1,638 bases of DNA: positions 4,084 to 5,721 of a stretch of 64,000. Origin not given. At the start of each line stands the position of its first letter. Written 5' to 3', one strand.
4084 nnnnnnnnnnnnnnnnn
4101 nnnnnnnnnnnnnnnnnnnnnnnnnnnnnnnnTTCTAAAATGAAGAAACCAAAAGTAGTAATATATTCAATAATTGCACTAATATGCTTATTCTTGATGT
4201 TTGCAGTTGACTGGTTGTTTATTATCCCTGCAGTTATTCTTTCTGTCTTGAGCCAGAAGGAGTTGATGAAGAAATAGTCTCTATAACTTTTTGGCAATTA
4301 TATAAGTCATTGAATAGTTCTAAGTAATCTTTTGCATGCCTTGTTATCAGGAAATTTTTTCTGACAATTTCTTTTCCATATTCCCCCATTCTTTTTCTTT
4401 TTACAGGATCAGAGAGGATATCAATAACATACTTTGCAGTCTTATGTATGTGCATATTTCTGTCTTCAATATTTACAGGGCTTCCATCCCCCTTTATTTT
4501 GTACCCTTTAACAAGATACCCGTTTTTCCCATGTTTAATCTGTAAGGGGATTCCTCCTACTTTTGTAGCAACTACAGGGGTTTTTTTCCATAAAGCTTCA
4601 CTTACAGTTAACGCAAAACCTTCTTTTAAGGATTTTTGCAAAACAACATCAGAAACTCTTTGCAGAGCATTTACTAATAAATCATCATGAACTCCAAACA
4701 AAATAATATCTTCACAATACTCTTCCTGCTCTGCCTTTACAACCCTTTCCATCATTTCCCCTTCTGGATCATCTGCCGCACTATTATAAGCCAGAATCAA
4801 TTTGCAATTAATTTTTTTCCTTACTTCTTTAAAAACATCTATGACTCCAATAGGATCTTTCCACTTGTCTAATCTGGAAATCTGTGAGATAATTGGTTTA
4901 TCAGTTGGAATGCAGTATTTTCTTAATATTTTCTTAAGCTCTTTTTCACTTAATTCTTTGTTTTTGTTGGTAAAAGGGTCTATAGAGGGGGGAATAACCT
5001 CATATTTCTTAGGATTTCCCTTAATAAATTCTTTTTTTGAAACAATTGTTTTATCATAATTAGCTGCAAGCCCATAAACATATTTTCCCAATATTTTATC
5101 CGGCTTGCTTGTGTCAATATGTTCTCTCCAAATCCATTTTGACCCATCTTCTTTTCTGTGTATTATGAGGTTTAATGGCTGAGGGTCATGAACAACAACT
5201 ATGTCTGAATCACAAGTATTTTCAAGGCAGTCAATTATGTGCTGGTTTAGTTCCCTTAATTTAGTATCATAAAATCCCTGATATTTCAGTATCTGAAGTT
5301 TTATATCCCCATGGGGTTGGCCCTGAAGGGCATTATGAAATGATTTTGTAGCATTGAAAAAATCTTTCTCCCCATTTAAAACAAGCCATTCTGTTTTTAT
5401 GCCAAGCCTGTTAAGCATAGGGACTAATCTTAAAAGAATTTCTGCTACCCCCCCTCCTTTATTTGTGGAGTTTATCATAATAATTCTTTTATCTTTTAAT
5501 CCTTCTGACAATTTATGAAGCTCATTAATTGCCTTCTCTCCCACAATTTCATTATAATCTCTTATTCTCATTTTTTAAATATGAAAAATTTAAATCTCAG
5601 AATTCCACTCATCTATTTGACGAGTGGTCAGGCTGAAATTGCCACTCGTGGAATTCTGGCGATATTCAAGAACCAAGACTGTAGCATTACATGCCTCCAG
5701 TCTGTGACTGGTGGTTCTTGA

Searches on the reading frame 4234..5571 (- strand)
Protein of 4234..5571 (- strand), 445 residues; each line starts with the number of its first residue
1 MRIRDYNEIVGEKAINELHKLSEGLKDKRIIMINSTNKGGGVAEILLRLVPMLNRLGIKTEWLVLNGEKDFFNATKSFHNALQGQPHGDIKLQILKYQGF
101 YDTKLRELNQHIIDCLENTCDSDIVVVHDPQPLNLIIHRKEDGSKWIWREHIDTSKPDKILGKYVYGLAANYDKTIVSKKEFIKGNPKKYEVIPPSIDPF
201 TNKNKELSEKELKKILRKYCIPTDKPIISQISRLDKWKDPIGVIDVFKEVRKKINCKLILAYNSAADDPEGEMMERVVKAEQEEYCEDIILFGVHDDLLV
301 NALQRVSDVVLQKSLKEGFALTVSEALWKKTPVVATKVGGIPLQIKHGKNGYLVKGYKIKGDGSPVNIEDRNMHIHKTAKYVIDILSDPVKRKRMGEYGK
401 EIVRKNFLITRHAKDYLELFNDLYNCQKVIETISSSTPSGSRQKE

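Call 92: search_protein_families(library=pfam, proteins=[window:4234-5571:-], max_evalue=0.001)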
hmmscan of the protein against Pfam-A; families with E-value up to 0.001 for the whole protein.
window:4234-5571:- (445 aa): 3 families
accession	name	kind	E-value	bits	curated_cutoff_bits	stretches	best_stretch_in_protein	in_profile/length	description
PF21269.3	TreT_GT1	-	3.7e-43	147.1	27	1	32-183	1-143/144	Trehalose synthase, N-terminal domain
PF00534.26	Glycos_transf_1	-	4.2e-23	82.2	26.4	1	216-359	6-145/172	Glycosyl transferases group 1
PF13692.12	Glyco_trans_1_4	-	5.3e-13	49.9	27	1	226-355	2-125/142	Glycosyl transferases group 1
